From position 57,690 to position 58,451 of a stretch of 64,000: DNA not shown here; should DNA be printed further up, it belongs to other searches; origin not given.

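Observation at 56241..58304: Two paralogous 154-aa secreted two-cysteine proteins flanking a convergent HEAT-repeat gene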

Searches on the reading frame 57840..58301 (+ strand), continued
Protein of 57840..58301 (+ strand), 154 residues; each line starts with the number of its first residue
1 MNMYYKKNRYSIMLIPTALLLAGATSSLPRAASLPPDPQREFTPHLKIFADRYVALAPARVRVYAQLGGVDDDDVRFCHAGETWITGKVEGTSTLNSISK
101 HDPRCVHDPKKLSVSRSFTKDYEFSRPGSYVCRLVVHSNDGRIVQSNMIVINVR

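Call 34: find_encoding_contigs(protein=P0178, flank=7000, max_places=2)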
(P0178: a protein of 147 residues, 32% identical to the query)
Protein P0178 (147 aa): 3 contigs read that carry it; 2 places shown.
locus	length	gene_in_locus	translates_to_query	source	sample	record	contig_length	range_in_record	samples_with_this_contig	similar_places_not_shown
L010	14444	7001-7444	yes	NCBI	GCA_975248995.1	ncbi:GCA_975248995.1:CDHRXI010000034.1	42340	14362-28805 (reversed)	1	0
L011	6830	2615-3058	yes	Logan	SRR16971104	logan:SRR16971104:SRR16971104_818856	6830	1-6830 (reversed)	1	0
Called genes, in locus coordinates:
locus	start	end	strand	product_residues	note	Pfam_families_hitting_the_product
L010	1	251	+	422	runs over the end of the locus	PF13372:Alginate_exp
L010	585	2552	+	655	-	PF13435:Cytochrome_C554 (faint), PF14522:Cytochrome_C7 (faint), PF22113:Mtrc-MtrF_II-IV_dom (faint)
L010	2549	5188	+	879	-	PF01839:FG-GAP (faint), PF13517:FG-GAP_3, PF07593:UnbV_ASPIC, PF00515:TPR_1 (faint), PF07719:TPR_2 (faint), PF13432:TPR_16 (weak), PF14559:TPR_19, PF13432:TPR_16, +7 more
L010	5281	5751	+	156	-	PF01814:Hemerythrin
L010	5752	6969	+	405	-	PF04055:Radical_SAM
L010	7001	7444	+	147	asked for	-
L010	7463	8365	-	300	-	PF13646:HEAT_2 (faint)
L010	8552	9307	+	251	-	-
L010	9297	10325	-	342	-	PF08240:ADH_N, PF00107:ADH_zinc_N, PF13602:ADH_zinc_N_2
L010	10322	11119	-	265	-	PF00378:ECH_1, PF16113:ECH_2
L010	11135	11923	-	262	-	PF00378:ECH_1, PF16113:ECH_2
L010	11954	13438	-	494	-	PF00171:Aldedh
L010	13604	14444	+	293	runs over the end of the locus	PF02737:3HCDH_N, PF00725:3HCDH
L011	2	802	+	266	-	?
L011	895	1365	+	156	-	PF01814:Hemerythrin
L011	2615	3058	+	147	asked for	-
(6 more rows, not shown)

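Call 35: find_encoding_contigs(protein=P0188, flank=7000, max_places=2)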
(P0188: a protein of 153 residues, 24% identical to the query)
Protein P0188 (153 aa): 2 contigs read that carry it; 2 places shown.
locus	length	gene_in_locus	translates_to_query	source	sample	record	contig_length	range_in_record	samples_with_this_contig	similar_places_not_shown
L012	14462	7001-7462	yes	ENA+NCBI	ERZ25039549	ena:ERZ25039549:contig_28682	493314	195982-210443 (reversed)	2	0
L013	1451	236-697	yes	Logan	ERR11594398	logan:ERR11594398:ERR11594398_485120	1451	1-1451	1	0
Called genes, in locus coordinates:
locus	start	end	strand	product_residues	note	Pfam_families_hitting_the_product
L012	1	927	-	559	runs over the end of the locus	PF01590:GAF (faint), PF13185:GAF_2 (weak), PF00004:AAA (faint), PF00158:Sigma54_activat, PF14532:Sigma54_activ_2, PF07728:AAA_5, PF25601:AAA_lid_14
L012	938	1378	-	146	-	-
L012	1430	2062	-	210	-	PF13328:HD_4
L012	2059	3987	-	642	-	PF07721:TPR_4 (faint), PF08409:TMTC_DUF1736 (weak), PF13432:TPR_16 (weak), PF13414:TPR_11 (weak), PF13432:TPR_16, PF14559:TPR_19 (weak), PF13432:TPR_16, PF14559:TPR_19, +11 more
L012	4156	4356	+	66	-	-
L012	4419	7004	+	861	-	PF00069:Pkinase, PF01636:APH (weak), PF07714:PK_Tyr_Ser-Thr, PF07676:PD40 (faint), PF00930:DPPIV_N (faint), PF26549:Tricorn_N, PF26550:Tricorn_2nd, PF26549:Tricorn_N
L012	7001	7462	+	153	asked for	-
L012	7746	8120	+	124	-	-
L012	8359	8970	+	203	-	PF13505:OMP_b-brl, PF03922:OmpW (weak)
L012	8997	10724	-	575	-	PF07969:Amidohydro_3, PF01979:Amidohydro_1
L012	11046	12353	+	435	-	PF00285:Citrate_synt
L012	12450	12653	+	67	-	-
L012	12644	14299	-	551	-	PF01839:FG-GAP (faint), PF13517:FG-GAP_3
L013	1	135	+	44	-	?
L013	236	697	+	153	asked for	-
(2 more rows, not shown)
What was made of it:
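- A non-His relative is instead coupled to a Ser/Thr kinase gene (call 35).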

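Call 45: search_solved_structures(query=A3, max_evalue=10, show_alignments=2)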
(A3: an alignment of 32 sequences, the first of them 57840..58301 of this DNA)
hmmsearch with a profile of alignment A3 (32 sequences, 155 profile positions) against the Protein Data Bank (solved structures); distinct sequences matched with E-value up to 10: 9.
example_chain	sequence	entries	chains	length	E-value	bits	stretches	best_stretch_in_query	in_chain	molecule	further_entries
9ncf_S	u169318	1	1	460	0.0036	20.4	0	112-152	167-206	Immunoglobulin-like domain protein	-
4l3a_A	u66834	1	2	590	0.033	17.2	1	108-152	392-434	Internalin K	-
9gpc_A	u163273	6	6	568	0.69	12.9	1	116-153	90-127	DUF5060 domain-containing protein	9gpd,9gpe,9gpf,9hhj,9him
9gmj_A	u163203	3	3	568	0.69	12.9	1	116-153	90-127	DUF5060 domain-containing protein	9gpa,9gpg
2lde_A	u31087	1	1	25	1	12.4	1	73-85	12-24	Sarafotoxin-i3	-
6nz0_Z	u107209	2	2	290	1.4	11.9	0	124-147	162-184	Dyslexia-associated protein KIAA0319-like protein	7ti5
2c26_A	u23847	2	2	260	1.5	11.8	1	117-152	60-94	ENDOGLUCANASE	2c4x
5dhd_A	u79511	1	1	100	1.7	11.7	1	119-145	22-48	Chitinase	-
5dhe_A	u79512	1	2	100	1.8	11.5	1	119-144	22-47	Chitinase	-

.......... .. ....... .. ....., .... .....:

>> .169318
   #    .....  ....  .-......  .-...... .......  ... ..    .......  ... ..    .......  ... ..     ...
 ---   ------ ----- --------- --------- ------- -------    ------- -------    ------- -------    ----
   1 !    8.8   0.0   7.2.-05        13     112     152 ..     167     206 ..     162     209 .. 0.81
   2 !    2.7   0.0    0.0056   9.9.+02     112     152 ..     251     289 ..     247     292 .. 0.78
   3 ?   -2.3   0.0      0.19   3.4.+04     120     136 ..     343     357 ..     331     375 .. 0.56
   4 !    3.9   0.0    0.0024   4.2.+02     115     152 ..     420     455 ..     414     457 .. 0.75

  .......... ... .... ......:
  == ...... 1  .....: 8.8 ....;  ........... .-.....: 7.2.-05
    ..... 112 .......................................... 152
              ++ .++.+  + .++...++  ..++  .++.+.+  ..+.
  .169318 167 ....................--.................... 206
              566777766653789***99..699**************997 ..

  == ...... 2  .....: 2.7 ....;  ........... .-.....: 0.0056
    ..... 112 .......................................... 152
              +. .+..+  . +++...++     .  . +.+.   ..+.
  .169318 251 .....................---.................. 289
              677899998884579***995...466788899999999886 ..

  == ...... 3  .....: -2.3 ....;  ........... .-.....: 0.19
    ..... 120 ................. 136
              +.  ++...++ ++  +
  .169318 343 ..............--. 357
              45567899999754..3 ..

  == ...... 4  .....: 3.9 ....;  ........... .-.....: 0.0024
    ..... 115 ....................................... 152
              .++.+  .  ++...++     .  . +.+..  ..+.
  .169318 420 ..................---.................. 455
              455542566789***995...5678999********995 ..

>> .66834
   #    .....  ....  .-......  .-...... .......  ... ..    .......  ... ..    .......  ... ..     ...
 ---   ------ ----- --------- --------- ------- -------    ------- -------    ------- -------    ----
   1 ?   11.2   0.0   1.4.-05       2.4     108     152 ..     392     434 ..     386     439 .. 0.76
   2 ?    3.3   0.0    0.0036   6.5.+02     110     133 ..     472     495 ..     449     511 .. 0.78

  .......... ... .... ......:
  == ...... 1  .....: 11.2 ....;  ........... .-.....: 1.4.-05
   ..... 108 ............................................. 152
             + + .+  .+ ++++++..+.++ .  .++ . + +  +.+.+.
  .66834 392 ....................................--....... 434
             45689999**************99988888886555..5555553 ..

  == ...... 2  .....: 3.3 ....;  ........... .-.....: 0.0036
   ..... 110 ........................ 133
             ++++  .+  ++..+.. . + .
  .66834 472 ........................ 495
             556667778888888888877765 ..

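Call 51: find_encoding_contigs(protein=P0045, flank=5000, max_places=2)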
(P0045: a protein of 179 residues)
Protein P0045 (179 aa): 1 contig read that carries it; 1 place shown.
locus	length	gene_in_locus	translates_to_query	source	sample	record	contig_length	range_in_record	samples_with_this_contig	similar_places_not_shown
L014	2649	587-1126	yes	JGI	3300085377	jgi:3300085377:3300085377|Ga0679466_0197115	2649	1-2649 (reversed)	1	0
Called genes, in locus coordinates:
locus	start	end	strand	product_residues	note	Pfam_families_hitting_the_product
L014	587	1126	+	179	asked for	-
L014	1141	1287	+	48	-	PF19451:DUF5989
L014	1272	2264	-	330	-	PF01734:Patatin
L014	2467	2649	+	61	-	?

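Call 52: find_encoding_contigs(protein=P0176, flank=7000, max_places=2)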
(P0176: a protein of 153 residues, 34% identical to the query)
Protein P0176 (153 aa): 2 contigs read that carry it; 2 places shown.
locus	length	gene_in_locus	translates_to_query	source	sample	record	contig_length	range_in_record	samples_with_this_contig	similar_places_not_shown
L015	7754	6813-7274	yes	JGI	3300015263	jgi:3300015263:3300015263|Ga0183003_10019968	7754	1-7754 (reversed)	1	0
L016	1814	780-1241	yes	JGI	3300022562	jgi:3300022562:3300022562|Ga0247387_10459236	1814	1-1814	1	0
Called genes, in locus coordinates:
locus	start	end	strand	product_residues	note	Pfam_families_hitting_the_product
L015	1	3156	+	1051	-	?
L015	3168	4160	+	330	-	PF01180:DHO_dh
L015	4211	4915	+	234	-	PF00027:cNMP_binding, PF13545:HTH_Crp_2, PF00325:Crp (weak)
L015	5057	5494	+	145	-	PF01814:Hemerythrin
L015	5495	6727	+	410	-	PF04055:Radical_SAM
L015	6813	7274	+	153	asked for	-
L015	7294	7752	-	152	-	?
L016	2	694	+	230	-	?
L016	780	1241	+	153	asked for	-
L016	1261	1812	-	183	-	?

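Call 53: find_encoding_contigs(protein=P0182, flank=7000, max_places=2)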
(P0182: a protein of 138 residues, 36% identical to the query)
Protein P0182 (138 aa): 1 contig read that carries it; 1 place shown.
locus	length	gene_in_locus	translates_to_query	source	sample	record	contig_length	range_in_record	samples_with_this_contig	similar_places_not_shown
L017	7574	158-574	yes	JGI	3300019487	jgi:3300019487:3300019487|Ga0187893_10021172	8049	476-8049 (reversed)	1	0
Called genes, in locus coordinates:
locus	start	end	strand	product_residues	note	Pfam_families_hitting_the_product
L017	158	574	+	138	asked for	-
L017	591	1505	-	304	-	PF13646:HEAT_2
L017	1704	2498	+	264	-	-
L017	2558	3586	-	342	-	PF08240:ADH_N, PF00107:ADH_zinc_N, PF13602:ADH_zinc_N_2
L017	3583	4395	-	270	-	PF00378:ECH_1, PF16113:ECH_2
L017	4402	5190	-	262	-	PF00378:ECH_1, PF16113:ECH_2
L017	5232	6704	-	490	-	PF00171:Aldedh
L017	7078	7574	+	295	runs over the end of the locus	PF02737:3HCDH_N, PF00725:3HCDH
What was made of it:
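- The PKD and HEAT pair persists where the flanks differ, with hemerythrin and rSAM upstream and MDH-like/ADH/ECH genes downstream in L010 and L017 (calls 34, 53).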

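Call 55: find_related_loci(query=A5, collection=metagenome_contigs, flank=6000)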
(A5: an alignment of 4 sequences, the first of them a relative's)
Query A5 (149 aa) in metagenome_contigs; peptide patterns used: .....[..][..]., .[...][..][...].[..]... (x = any residue, [..] = any of these).
173 stretches matched a pattern; 1 encode a relative of the query (tblastn E <= 1e-3); 1 distinct loci.
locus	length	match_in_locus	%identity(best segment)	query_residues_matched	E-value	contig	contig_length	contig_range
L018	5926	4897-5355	32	1-141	3e-19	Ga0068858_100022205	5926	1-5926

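Call 57: search_protein_families(library=ncbifam, proteins=[L010:5752-6966:+, L010:5281-5748:+, L015:5495-6724:+, L010:7463-8362:-, L014:1141-1284:+], max_evalue=0.01)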
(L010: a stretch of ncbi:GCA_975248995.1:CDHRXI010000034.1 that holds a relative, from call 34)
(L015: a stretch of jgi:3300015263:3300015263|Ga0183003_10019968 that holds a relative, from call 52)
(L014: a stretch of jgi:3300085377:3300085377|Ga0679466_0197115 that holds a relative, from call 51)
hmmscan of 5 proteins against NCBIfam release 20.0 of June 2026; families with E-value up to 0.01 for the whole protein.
L010:5752-6966:+ (405 aa): 2 families
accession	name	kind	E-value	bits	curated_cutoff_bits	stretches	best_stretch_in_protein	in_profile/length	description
NF045502.1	variant_rSAM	domain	1.8e-61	208.1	125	1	8-350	3-356/357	radical SAM protein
TIGR04043.1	rSAM_MSMEG_0568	hypoth_equivalog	3.6e-28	98.6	303.7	1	39-352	19-330/354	MSMEG_0568 family radical SAM protein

L010:5281-5748:+ (156 aa): 4 families
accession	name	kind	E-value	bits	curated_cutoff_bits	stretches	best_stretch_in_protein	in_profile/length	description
NF053874.1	persist_PA2171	equivalog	1e-11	44.9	190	1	13-154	5-141/157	PA2171 family ribosome-binding persister protein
TIGR03652.1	FeS_repair_RIC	equivalog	6.3e-09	35.9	204.7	1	36-98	106-171/216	iron-sulfur cluster repair di-iron protein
NF008221.0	PRK10992.1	equivalog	4.3e-08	32.9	254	1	43-99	117-172/220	iron-sulfur cluster repair protein YtfE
NF041614.1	FeSrepair_DnrN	equivalog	0.00014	22.2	300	0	40-99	52-110/157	iron-sulfur cluster repair protein DnrN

L015:5495-6724:+ (410 aa): 2 families
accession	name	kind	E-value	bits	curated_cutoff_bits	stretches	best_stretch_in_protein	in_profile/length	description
NF045502.1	variant_rSAM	domain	1.5e-62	211.7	125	1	8-349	3-356/357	radical SAM protein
TIGR04043.1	rSAM_MSMEG_0568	hypoth_equivalog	5.7e-29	101.2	303.7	1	34-350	16-329/354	MSMEG_0568 family radical SAM protein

L010:7463-8362:- (299 aa): 0 families

L014:1141-1284:+ (48 aa): 0 families
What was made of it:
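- In some relatives a hemerythrin and a radical-SAM gene lie directly upstream (calls 34, 52, 57).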

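Call 58: search_protein_families(library=pfam, proteins=[L010:5752-6966:+, L015:5495-6724:+, L018:2622-4631:-, L008:7456-8346:-], max_evalue=0.01)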
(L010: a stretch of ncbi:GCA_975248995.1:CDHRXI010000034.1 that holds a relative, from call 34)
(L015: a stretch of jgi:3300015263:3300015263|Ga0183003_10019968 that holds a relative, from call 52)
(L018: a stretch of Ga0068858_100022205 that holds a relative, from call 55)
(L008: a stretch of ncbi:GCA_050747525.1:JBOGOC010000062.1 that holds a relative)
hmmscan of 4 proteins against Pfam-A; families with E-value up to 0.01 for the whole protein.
L010:5752-6966:+ (405 aa): 1 family
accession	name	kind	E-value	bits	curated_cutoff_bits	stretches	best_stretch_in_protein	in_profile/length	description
PF04055.27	Radical_SAM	-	2e-09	38.3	29.5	1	142-278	9-142/166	Radical SAM superfamily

L015:5495-6724:+ (410 aa): 1 family
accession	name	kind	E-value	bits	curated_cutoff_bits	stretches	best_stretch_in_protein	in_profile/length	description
PF04055.27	Radical_SAM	-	1.5e-08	35.4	29.5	1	141-280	9-146/166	Radical SAM superfamily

L018:2622-4631:- (670 aa): 2 families
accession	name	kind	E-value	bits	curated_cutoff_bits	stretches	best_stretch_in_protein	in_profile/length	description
PF20245.3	DUF6600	-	4.7e-27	94.5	27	1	252-348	2-100/102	Family of unknown function (DUF6600)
PF04773.18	FecR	-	3e-10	40.9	24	1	79-180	1-96/97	FecR protein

L008:7456-8346:- (297 aa): 1 family
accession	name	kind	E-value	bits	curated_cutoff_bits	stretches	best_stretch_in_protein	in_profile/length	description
PF13646.12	HEAT_2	-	6.1e-05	23.7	27.7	1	235-292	31-87/88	HEAT repeats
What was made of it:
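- On FecR-type anti-sigma factor (neighbouring gene 54316-56244): 40.9 bits in the L018 orthologue (call 58).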

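Call 72: search_protein_families(library=pfam, alignment_id=A7, max_evalue=0.01)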
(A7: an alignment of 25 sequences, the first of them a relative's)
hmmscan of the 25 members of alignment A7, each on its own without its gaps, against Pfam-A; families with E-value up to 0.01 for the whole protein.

A. member 1, P0068 (181 aa): 2 families
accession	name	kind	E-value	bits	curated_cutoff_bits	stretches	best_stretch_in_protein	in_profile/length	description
PF18911.6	PKD_4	-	1.9e-07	31.5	27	1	69-160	4-74/85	PKD domain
PF00801.26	PKD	-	1.7e-06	28.3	23.5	1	72-153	3-64/80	PKD domain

B. families by the number of members that match (of 25 scanned): 3 families
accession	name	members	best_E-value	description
PF00801.26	PKD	20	1.7e-06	PKD domain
PF18911.6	PKD_4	19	1.9e-07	PKD domain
PF22483.2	Mu-transpos_C_2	1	0.0046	Mu transposase, C-terminal domain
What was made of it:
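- On PKD domain (PF00801/PF18911): 20 of 25 A7 members hit PKD (call 72).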
